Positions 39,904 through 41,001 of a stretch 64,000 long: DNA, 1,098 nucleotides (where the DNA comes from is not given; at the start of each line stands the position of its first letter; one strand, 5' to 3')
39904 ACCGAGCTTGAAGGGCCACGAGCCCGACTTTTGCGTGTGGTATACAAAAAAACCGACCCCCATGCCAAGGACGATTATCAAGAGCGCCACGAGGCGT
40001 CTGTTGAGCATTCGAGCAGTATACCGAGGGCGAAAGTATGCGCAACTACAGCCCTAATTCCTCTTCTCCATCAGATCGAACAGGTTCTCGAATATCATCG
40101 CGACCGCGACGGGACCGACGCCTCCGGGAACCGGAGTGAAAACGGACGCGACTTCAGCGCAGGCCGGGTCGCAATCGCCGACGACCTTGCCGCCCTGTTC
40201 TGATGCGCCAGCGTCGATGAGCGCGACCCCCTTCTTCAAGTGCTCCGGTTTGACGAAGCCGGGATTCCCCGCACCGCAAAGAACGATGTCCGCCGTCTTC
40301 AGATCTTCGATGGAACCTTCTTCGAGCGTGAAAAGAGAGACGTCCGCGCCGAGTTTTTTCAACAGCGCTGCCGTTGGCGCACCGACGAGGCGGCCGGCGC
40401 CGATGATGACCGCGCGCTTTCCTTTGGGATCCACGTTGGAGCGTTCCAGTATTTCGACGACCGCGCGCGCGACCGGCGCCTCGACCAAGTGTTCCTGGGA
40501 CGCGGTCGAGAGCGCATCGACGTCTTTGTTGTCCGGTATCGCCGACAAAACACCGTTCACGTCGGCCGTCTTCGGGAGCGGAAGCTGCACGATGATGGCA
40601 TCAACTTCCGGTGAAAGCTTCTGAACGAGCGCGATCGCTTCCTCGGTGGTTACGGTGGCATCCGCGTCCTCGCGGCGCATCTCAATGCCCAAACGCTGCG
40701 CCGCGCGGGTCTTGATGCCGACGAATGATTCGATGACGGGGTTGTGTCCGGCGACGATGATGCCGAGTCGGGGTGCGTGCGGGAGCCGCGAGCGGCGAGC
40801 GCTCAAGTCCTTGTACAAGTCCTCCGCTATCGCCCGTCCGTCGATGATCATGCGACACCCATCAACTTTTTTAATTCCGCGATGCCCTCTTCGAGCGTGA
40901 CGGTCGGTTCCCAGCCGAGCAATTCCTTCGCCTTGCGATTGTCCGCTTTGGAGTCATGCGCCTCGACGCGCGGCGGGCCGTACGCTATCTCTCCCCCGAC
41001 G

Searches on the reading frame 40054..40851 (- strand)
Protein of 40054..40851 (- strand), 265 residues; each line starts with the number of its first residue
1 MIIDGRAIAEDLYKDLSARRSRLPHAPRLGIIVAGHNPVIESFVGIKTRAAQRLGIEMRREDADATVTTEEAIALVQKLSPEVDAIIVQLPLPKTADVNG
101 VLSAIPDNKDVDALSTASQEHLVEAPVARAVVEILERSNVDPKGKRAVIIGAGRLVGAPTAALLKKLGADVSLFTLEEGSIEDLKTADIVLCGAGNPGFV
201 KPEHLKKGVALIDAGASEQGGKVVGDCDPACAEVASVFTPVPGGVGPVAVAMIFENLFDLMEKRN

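Call 84: find_encoding_contigs(protein=window:40054-40851:-, flank=10000, max_places=1)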
Protein window:40054-40851:- (265 aa): 2 contigs read that carry it; 1 place shown.
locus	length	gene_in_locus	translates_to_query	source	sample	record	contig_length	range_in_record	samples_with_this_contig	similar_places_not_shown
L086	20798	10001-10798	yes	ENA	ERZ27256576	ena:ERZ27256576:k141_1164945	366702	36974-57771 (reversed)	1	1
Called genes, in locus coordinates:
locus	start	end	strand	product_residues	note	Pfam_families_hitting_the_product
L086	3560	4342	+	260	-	-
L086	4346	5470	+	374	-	PF01098:FTSW_RODA_SPOVE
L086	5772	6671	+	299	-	-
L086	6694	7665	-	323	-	PF13477:Glyco_trans_4_2, PF13439:Glyco_transf_4, PF13579:Glyco_trans_4_4, PF00534:Glycos_transf_1, PF13692:Glyco_trans_1_4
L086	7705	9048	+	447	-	PF02397:Bac_transf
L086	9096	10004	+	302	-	PF01073:3Beta_HSD, PF01370:Epimerase, PF02719:Polysacc_synt_2, PF04321:RmlD_sub_bind, PF05368:NmrA, PF13460:NAD_binding_10, PF16363:GDP_Man_Dehyd, PF07993:NAD_binding_4 (weak)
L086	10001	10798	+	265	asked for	PF00763:THF_DHG_CYH, PF02882:THF_DHG_CYH_C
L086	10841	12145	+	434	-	PF21760:SecD_1st, PF22599:SecDF_P1_head, PF02355:SecD_SecF_C, PF03176:MMPL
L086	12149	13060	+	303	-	PF02355:SecD_SecF_C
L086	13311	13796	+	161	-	-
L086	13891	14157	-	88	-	-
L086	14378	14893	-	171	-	-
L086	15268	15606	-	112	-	-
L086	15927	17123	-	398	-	PF00389:2-Hacid_dh, PF02826:2-Hacid_dh_C, PF03446:NAD_binding_2 (weak)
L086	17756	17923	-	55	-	-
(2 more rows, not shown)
